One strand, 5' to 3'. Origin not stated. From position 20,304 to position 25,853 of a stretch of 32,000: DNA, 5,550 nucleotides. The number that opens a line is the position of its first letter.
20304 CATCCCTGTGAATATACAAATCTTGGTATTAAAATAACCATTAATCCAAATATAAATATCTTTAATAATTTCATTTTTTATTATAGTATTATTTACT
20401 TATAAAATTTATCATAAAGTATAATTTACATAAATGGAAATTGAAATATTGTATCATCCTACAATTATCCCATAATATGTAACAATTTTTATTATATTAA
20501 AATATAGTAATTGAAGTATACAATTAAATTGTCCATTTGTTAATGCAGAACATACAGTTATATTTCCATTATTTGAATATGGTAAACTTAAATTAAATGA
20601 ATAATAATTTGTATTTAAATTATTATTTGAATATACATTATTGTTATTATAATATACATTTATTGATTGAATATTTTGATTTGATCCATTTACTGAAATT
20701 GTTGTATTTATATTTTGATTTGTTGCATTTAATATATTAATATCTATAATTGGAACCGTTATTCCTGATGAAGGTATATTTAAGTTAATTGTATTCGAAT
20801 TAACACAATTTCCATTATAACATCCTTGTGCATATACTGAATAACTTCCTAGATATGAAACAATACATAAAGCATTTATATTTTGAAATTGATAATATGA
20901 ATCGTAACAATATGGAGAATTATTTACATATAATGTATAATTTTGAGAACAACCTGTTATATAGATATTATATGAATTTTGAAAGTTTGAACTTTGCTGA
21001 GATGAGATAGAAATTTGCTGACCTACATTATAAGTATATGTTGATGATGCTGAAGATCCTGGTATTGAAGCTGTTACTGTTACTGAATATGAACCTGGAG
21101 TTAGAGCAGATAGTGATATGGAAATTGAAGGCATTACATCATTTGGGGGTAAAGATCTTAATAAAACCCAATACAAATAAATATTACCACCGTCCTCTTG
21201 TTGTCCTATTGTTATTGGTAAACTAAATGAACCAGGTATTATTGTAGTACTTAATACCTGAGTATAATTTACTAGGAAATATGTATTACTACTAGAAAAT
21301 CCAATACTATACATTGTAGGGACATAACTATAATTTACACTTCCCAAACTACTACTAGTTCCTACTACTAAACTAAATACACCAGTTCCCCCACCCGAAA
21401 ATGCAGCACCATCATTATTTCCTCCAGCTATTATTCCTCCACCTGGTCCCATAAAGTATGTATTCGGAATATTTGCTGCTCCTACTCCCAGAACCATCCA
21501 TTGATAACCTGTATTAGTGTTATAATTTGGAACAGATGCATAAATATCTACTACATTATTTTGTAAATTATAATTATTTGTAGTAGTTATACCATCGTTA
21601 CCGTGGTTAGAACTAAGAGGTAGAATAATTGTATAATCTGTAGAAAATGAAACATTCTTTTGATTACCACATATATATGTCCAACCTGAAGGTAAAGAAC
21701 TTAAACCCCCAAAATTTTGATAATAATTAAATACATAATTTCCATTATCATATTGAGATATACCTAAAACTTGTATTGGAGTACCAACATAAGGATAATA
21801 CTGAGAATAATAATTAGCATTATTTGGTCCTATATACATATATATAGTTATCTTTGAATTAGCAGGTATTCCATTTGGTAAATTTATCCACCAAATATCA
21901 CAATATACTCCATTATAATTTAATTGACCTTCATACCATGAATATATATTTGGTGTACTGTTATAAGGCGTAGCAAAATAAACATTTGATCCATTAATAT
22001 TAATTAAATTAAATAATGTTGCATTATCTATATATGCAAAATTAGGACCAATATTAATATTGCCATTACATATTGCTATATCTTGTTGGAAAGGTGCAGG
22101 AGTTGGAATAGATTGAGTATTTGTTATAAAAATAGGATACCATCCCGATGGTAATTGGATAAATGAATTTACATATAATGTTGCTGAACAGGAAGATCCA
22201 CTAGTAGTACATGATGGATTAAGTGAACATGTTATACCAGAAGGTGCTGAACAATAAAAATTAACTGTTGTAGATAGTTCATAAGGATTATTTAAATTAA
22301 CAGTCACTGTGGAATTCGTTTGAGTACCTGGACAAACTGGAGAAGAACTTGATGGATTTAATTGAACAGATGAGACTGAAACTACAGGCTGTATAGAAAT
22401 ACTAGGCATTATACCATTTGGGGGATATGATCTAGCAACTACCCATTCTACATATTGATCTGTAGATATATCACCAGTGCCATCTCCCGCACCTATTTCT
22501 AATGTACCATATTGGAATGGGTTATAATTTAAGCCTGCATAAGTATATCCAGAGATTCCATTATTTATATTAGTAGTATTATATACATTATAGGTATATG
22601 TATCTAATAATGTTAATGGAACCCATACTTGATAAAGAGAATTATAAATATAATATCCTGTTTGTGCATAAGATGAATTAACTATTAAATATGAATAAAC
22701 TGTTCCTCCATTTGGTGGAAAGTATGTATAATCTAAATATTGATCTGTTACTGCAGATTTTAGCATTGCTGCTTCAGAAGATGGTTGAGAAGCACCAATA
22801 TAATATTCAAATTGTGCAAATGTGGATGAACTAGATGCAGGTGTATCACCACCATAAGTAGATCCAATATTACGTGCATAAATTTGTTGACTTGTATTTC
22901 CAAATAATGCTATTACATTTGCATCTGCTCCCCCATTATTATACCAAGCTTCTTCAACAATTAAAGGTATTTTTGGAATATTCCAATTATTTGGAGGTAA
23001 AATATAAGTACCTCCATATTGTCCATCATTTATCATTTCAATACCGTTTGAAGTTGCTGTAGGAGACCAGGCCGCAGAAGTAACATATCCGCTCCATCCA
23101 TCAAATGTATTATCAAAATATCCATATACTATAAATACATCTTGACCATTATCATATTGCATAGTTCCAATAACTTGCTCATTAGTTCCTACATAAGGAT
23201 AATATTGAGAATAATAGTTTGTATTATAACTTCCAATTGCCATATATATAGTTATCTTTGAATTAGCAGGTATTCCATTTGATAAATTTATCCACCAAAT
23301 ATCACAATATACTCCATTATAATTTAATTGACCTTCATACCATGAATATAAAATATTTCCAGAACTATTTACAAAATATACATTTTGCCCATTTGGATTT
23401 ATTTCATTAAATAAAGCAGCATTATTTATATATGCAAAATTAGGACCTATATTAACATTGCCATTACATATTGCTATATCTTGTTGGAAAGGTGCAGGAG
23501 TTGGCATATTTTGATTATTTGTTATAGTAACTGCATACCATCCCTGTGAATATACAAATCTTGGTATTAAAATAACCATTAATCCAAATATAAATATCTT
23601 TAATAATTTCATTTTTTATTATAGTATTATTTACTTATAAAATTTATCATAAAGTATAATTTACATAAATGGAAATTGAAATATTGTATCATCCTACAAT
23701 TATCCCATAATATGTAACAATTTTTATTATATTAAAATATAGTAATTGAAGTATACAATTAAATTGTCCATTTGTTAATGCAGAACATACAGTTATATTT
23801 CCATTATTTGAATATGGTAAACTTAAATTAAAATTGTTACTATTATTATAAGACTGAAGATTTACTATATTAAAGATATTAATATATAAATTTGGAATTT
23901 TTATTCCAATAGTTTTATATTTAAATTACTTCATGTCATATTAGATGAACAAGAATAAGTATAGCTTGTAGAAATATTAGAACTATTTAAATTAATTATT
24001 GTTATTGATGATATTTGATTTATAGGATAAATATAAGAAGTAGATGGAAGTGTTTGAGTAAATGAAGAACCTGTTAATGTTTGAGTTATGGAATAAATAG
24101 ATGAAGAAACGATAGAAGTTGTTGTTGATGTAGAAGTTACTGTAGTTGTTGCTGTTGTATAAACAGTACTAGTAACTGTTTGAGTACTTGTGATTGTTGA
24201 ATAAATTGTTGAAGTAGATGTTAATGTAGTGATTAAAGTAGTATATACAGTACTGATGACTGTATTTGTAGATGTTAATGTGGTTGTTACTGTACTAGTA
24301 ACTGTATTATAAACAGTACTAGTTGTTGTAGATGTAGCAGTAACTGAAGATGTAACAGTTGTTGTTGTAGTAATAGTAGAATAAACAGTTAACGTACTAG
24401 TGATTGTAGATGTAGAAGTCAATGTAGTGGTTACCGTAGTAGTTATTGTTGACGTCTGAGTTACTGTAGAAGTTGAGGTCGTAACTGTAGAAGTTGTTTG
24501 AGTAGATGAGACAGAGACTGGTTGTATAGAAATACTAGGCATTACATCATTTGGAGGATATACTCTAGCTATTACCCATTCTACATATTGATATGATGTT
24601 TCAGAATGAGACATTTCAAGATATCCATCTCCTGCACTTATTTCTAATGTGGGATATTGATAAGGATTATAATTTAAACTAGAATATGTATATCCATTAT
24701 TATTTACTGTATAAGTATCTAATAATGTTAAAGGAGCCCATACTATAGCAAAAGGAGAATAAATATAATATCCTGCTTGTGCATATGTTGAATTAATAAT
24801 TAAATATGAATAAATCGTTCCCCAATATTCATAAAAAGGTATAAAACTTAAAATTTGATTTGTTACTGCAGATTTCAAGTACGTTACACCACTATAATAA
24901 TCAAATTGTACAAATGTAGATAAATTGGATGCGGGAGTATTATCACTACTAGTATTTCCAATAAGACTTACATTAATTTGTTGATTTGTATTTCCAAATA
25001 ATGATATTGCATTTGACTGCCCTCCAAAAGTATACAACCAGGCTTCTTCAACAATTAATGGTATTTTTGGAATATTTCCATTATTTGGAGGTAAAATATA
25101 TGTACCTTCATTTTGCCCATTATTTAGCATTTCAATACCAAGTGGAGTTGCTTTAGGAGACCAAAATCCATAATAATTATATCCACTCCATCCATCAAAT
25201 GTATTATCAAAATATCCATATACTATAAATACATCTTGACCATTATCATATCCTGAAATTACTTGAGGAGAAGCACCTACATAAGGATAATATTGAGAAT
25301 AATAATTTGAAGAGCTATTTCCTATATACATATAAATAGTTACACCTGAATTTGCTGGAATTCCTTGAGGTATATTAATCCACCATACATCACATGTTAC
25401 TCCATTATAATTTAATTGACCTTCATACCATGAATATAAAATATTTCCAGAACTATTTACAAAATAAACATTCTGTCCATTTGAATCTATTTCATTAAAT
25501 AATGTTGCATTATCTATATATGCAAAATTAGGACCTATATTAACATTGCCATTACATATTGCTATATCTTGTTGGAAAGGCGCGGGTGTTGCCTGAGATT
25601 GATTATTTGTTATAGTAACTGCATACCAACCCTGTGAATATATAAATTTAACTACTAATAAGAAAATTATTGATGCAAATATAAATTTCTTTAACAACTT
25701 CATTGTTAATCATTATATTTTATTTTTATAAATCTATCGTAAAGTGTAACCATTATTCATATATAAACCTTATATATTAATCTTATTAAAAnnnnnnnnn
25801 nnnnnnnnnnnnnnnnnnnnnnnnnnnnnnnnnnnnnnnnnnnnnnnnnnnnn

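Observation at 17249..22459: Blocks of 100% nucleotide identity embedded in diverged paralog sequence: signature of recent gene conversion or recombination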

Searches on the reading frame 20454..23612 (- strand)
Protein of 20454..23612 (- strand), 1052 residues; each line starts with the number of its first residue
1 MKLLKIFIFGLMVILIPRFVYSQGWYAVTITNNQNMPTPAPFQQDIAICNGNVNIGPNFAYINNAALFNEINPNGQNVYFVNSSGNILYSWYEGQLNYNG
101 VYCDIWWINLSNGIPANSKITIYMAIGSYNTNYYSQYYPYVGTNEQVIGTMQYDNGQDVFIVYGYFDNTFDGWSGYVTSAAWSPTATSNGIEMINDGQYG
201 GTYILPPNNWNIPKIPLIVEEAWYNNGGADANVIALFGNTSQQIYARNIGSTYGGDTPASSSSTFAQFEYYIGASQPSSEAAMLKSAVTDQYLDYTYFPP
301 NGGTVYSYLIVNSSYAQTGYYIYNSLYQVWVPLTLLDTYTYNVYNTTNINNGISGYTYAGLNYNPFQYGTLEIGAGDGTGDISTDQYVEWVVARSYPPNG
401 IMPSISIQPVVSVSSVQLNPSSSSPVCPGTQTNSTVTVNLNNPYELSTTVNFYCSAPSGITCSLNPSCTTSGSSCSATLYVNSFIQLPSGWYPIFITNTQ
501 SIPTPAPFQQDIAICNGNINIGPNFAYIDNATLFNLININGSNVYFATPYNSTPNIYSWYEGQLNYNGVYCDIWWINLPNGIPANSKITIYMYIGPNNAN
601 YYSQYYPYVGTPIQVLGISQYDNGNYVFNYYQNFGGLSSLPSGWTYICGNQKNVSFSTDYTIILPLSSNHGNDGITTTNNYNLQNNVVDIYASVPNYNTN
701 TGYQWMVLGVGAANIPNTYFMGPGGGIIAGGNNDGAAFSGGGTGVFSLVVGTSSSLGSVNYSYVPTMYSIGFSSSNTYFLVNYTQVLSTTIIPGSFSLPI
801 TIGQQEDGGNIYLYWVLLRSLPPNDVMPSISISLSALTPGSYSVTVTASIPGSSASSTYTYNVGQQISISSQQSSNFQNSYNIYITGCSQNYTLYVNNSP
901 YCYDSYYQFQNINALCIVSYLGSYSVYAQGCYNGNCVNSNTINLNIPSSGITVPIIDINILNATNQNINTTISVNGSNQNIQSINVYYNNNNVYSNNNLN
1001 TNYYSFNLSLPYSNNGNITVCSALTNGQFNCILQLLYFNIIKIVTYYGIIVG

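Call 6: search_protein_families(library=pfam, proteins=[window:20454-23612:-], max_evalue=0.1)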
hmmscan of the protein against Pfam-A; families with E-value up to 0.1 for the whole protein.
window:20454-23612:- (1052 aa): 1 family
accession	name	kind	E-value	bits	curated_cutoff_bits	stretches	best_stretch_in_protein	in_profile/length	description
PF00801.26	PKD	-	0.0054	17.1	23.5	1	805-862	25-79/80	PKD domain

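Call 7: search_protein_families(library=ncbifam, proteins=[window:20454-23612:-], max_evalue=0.1)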
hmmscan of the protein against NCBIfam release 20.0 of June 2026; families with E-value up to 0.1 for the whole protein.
window:20454-23612:- (1052 aa): 0 families

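Call 9: find_encoding_contigs(protein=window:20454-23612:-, flank=10000, max_places=10)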
Protein window:20454-23612:- (1052 aa): no gene with exactly this product is on record in the collection.

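Call 45: search_protein_families(library=phrogs, proteins=[window:20454-23612:-], max_evalue=0.001)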
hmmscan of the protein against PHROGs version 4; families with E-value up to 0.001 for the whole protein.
window:20454-23612:- (1052 aa): 1 family
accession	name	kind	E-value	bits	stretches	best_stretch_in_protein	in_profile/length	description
phrog_7548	-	unknown function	6.2e-37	128.8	2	22-407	236-583/591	-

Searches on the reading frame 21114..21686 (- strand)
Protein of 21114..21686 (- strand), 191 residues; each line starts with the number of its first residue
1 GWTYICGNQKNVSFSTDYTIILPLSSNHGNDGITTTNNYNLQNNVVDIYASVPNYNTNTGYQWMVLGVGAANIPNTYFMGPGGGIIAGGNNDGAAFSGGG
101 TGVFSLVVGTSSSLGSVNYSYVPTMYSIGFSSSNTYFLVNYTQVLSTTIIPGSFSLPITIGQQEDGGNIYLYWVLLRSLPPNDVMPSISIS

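Call 28: find_related_loci(query=window:21114-21686:-, collection=metagenome_contigs, flank=10000)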
Query seq(191 aa) (191 aa) in metagenome_contigs; peptide patterns used: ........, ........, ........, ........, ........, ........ (x = any residue, [..] = any of these).
165 stretches matched a pattern; 9 encode a relative of the query (tblastn E <= 1e-3); 9 distinct loci.
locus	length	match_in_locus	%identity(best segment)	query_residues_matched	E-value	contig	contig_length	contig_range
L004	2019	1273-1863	86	1-191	8e-109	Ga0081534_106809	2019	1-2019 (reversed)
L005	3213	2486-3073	81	1-190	6e-93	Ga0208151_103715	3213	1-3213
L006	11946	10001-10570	76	1-190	6e-80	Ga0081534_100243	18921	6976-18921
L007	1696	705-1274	75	1-190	3e-82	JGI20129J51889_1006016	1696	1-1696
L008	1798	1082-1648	71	1-190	2e-74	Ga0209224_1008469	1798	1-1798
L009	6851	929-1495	71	1-190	8e-68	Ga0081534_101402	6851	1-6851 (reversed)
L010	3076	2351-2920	69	2-191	2e-66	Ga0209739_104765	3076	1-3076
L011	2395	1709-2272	68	2-190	1e-62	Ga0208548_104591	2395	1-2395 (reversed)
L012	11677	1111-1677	70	2-191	2e-66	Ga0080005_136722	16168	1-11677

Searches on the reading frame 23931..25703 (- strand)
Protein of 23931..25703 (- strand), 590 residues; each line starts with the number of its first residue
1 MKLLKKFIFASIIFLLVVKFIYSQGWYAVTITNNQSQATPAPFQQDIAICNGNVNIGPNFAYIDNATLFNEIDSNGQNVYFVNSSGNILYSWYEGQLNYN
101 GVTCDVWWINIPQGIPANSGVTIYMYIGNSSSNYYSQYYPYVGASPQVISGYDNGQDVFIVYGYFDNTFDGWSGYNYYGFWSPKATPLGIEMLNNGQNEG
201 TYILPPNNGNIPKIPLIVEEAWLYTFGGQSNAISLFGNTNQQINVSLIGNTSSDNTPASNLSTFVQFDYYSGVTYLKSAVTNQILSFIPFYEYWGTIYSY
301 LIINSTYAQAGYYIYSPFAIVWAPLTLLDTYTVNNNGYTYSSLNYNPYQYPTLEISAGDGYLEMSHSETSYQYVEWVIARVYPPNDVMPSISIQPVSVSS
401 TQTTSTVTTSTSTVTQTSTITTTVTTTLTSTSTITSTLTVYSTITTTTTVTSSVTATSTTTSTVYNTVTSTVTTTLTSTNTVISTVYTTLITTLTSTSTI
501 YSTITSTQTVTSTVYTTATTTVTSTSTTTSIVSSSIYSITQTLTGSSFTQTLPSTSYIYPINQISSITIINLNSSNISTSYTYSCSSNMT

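Call 6: search_protein_families(library=pfam, proteins=[window:23931-25703:-], max_evalue=0.1)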
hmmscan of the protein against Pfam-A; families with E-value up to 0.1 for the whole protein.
window:23931-25703:- (590 aa): 1 family
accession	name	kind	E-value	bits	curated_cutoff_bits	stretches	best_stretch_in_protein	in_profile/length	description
PF10102.14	DUF2341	-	0.0067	17.3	23.4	1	75-133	1-56/84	Domain of unknown function (DUF2341)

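Call 7: search_protein_families(library=ncbifam, proteins=[window:23931-25703:-], max_evalue=0.1)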
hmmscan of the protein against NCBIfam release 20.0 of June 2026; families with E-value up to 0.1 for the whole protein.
window:23931-25703:- (590 aa): 0 families

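Call 11: find_encoding_contigs(protein=window:23931-25703:-, flank=10000, max_places=10)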
Protein window:23931-25703:- (590 aa): no gene with exactly this product is on record in the collection.

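Call 35: find_related_loci(query=A1, collection=genome_contigs, flank=10000)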
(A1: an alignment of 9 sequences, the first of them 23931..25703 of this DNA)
Query A1 (590 aa) in genome_contigs; peptide patterns used: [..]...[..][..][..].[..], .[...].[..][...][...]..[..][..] (x = any residue, [..] = any of these).
111 stretches matched a pattern; 71 encode a relative of the query (tblastn E <= 1e-3); 69 distinct loci.
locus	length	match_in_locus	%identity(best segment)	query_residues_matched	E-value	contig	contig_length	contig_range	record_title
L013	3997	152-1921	81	1-590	0e+0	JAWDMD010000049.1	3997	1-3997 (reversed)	MAG: Candidatus Nanopusillus sp. isolate DS.bin.8 NODE_2843_length_3997_cov_18.0377, whole genome shotgun sequence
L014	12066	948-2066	69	27-393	1e-159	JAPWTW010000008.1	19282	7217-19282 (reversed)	MAG: Candidatus Nanopusillus sp. isolate RSNS12 scaffold_556_c1, whole genome shotgun sequence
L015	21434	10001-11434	59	1-474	2e-158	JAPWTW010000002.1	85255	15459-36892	MAG: Candidatus Nanopusillus sp. isolate RSNS12 scaffold_35_c1, whole genome shotgun sequence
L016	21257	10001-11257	65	1-396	5e-157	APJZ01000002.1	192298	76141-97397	Candidatus Nanobsidianus stetteri Nst1_C2, whole genome shotgun sequence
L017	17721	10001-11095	69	25-393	5e-155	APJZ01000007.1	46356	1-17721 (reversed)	Candidatus Nanobsidianus stetteri Nst1_C7, whole genome shotgun sequence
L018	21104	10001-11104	70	29-393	6e-150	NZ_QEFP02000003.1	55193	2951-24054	Candidatus Nanobsidianus stetteri isolate SCGC AB-777_F03 Ga0188911_102, whole genome shotgun sequence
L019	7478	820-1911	67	24-391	3e-147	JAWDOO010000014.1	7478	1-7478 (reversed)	MAG: Candidatus Nanopusillus sp. isolate RHS.bin.5 NODE_458_length_7478_cov_19.0542, whole genome shotgun sequence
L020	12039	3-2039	63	1-395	7e-144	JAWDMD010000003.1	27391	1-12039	MAG: Candidatus Nanopusillus sp. isolate DS.bin.8 NODE_87_length_27391_cov_25.3233, whole genome shotgun sequence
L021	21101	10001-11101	65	24-392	4e-141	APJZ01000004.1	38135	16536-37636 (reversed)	Candidatus Nanobsidianus stetteri Nst1_C4, whole genome shotgun sequence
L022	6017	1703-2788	69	29-393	2e-141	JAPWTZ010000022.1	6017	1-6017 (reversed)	MAG: Candidatus Nanopusillus sp. isolate RSNS15 scaffold_2658_c1, whole genome shotgun sequence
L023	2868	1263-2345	64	40-397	6e-143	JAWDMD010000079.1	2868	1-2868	MAG: Candidatus Nanopusillus sp. isolate DS.bin.8 NODE_4559_length_2868_cov_17.1624, whole genome shotgun sequence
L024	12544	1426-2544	63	29-390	8e-134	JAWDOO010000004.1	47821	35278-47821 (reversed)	MAG: Candidatus Nanopusillus sp. isolate RHS.bin.5 NODE_28_length_47821_cov_23.0991, whole genome shotgun sequence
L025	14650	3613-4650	63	27-390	1e-133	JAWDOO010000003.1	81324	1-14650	MAG: Candidatus Nanopusillus sp. isolate RHS.bin.5 NODE_16_length_81324_cov_19.9079, whole genome shotgun sequence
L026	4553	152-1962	90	1-590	0e+0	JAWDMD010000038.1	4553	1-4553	MAG: Candidatus Nanopusillus sp. isolate DS.bin.8 NODE_2315_length_4553_cov_18.9898, whole genome shotgun sequence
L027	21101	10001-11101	61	29-393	4e-132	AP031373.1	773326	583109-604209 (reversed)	Nanoarchaeota archaeon YN1 DNA, complete genome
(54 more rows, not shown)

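Call 45: search_protein_families(library=phrogs, proteins=[window:23931-25703:-], max_evalue=0.001)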
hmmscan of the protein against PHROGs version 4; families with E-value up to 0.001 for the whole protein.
window:23931-25703:- (590 aa): 1 family
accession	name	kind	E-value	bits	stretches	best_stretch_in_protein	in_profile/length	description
phrog_7548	-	unknown function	5.4e-19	69.5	2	89-394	289-585/591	-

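Call 70: find_related_loci(query=A1, collection=viral_contigs, flank=10000)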
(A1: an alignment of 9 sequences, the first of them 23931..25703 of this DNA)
Query A1 (590 aa) in viral_contigs; peptide patterns used: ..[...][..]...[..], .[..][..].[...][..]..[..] (x = any residue, [..] = any of these).
153 stretches matched a pattern, but none encodes a relative of the query by tblastn (E <= 1e-3).
